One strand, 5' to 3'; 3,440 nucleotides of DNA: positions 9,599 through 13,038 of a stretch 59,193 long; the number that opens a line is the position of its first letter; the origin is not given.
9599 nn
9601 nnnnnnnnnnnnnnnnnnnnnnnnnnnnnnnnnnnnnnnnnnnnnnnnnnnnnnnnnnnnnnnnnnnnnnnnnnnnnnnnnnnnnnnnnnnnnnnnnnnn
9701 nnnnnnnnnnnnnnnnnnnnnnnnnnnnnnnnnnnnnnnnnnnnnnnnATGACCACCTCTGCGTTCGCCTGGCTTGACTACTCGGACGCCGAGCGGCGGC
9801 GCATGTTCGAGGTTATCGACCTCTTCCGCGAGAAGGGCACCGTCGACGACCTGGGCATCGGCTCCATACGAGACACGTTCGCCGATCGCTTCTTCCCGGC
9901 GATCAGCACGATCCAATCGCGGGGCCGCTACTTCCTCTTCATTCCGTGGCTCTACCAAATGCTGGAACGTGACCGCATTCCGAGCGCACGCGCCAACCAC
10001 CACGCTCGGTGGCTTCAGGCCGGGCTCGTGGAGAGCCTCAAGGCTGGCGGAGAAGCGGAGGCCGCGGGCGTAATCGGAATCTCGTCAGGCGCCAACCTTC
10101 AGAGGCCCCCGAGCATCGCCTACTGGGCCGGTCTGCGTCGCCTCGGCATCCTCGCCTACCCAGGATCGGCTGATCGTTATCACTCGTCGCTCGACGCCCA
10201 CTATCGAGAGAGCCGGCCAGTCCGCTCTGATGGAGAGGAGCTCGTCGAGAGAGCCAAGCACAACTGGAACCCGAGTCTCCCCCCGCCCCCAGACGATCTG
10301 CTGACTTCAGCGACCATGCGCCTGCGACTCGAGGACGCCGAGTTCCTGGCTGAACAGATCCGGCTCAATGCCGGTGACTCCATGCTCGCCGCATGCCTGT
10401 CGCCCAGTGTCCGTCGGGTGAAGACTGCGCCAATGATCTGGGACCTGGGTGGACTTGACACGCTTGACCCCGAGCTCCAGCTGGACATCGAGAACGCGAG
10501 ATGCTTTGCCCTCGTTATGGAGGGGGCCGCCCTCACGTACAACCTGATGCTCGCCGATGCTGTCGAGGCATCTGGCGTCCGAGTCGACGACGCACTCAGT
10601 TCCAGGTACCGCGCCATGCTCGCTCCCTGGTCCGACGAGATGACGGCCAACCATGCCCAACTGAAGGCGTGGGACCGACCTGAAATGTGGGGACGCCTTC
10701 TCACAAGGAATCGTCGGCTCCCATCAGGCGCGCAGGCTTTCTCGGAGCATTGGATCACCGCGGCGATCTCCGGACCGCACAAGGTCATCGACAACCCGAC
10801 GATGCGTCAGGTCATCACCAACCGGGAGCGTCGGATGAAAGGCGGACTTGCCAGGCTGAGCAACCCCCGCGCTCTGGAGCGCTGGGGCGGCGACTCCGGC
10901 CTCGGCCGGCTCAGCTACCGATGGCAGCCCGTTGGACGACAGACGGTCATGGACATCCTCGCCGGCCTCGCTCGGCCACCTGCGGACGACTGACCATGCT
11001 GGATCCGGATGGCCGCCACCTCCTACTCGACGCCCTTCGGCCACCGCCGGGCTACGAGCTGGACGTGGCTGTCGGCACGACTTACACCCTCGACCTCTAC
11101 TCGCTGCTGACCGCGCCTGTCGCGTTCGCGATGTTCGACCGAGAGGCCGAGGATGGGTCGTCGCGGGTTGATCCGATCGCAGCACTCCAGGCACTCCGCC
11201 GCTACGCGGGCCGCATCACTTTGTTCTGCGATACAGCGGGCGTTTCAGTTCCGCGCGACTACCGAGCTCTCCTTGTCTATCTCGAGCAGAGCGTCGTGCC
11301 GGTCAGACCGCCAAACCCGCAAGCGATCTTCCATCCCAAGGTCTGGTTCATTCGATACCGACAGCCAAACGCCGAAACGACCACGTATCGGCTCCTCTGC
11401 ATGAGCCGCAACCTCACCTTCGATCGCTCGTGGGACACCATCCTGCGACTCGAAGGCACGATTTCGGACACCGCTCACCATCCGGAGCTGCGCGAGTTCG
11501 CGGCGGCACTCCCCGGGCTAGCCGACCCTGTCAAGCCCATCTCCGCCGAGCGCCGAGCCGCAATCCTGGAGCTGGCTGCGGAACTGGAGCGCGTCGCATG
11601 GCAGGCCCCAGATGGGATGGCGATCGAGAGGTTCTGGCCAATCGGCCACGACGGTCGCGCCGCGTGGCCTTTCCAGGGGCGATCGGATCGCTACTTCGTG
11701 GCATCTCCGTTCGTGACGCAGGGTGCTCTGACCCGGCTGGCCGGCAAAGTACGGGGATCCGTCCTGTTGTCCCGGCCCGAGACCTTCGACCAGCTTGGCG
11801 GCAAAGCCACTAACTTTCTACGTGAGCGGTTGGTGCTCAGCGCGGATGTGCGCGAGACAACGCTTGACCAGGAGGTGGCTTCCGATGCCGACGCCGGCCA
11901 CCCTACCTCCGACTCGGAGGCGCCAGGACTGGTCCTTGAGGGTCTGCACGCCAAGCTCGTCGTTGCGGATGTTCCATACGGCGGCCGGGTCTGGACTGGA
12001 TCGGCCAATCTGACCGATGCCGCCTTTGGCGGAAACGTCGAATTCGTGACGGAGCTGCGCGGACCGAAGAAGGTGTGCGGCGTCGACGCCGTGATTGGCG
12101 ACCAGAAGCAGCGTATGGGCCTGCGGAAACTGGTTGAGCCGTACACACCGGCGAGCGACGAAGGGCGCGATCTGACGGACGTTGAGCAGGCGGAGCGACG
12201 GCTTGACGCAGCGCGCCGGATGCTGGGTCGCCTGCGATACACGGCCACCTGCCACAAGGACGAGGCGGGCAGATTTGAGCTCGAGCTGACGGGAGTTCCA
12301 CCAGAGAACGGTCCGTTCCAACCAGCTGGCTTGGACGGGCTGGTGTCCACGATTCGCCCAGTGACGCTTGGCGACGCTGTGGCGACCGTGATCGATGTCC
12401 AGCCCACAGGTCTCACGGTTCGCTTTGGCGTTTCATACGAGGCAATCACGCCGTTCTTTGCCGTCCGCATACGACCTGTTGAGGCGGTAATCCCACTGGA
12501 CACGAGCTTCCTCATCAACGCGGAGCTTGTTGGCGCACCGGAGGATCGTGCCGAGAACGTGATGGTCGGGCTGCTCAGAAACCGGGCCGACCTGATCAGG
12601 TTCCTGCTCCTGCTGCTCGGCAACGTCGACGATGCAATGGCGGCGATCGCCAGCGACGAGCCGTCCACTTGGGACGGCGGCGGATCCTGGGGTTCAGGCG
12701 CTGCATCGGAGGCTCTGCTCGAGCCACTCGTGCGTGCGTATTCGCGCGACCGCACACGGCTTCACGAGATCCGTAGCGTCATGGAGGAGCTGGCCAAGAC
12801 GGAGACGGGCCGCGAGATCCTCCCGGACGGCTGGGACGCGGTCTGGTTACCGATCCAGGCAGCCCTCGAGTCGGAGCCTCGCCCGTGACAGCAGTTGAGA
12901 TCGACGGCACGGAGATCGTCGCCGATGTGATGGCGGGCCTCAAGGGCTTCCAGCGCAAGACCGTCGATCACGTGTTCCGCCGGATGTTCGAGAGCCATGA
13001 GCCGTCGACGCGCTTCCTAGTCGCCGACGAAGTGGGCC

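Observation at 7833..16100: Four-gene translationally coupled operon: DUF2075 nuclease/ATPase, 414-aa unknown, PLD-family protein, SF2 helicase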

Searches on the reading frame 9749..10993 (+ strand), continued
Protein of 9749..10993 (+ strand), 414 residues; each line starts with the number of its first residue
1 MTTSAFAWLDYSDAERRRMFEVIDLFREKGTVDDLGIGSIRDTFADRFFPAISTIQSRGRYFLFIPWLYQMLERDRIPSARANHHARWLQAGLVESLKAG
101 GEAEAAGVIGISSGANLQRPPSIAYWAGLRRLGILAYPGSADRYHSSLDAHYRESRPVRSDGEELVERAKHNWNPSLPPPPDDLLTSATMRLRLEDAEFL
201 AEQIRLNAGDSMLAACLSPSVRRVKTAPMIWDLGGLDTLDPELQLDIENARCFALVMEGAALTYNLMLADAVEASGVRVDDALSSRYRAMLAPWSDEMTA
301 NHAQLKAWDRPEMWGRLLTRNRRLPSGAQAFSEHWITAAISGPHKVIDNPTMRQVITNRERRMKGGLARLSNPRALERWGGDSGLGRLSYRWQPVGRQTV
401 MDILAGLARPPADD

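Call 65: find_encoding_contigs(protein=P0025, flank=6000, max_places=1)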
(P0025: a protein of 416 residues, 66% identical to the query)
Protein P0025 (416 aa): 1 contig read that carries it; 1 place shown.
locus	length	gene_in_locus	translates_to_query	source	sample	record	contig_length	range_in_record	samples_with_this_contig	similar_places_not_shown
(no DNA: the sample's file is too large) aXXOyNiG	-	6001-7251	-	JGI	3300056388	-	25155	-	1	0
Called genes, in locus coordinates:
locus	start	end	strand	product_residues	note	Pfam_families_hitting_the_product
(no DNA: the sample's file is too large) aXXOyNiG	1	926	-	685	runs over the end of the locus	PF00270:DEAD, PF04851:ResIII (weak), PF00271:Helicase_C, PF16124:RecQ_Zn_bind (weak), PF00156:Pribosyltran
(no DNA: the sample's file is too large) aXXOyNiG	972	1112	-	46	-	-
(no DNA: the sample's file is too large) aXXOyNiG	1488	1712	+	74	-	-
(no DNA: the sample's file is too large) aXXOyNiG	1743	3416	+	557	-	PF08378:NERD, PF13538:UvrD_C_2 (weak)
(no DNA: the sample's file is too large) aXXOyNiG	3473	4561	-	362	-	-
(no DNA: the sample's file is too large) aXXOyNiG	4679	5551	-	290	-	-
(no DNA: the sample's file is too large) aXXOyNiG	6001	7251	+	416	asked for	PF19888:DUF6361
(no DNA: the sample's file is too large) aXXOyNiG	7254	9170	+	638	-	-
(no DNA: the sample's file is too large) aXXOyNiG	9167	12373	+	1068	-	PF00270:DEAD (faint), PF00271:Helicase_C (weak)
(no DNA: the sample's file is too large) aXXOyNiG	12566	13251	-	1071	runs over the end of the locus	PF13091:PLDc_2 (faint), PF00176:SNF2-rel_dom, PF04851:ResIII (weak), PF00271:Helicase_C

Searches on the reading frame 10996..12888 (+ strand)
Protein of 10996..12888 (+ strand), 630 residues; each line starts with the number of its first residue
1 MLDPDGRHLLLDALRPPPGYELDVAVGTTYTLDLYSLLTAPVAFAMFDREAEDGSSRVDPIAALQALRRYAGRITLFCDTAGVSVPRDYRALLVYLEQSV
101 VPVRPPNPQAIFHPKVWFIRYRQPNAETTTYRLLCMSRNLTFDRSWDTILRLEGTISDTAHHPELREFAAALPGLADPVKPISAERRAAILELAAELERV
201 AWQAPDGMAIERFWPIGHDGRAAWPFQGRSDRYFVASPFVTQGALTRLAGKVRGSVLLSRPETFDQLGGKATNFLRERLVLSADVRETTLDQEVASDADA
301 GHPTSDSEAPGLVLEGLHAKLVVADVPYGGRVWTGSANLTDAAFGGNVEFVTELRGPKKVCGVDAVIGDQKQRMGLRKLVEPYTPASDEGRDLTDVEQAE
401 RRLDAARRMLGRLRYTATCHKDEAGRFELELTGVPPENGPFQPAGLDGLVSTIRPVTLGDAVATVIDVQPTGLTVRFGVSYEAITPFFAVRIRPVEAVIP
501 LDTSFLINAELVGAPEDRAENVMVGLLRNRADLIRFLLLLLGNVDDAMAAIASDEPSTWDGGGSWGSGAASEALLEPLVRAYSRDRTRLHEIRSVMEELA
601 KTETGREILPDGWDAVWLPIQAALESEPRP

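Call 3: search_protein_families(library=padloc, proteins=[window:10996-12888:+], max_evalue=0.01)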
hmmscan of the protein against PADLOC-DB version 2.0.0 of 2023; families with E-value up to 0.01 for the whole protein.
window:10996-12888:+ (630 aa): 7 families
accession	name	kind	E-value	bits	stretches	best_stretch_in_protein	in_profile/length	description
PDLC03829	ZacB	-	5e-160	532.2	1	1-627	1-584/586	-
PDLC02607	DrmC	-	1.8e-06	25.5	1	316-361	202-244/265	DrmC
PDLC02585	DrmC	-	0.0004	18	1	317-355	194-229/253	DrmC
PDLC02588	DrmC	-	0.0012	16.5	1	317-356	193-229/256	DrmC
PDLC02602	DrmC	-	0.0026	14.8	1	316-400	197-280/381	DrmC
PDLC02587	DrmC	-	0.0035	14.4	1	317-350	205-235/267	DrmC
PDLC02614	DrmC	-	0.0085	13.9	0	316-357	100-138/153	DrmC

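Call 4: search_protein_families(library=pfam, proteins=[window:10996-12888:+], max_evalue=0.01)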
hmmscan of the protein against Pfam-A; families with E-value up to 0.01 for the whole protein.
window:10996-12888:+ (630 aa): 1 family
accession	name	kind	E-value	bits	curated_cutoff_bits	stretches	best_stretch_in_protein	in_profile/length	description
PF13091.12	PLDc_2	-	0.00014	22.2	27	1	316-358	80-119/132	PLD-like domain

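Call 5: search_protein_families(library=ncbifam, proteins=[window:10996-12888:+], max_evalue=0.01)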
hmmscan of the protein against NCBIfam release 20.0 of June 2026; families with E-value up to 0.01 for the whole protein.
window:10996-12888:+ (630 aa): 1 family
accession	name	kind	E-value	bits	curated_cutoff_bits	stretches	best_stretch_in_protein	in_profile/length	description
NF038319.1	DISARM_DrmC_I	equivalog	2.2e-06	27.4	133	1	317-363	184-227/236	DISARM system phospholipase D-like protein DrmC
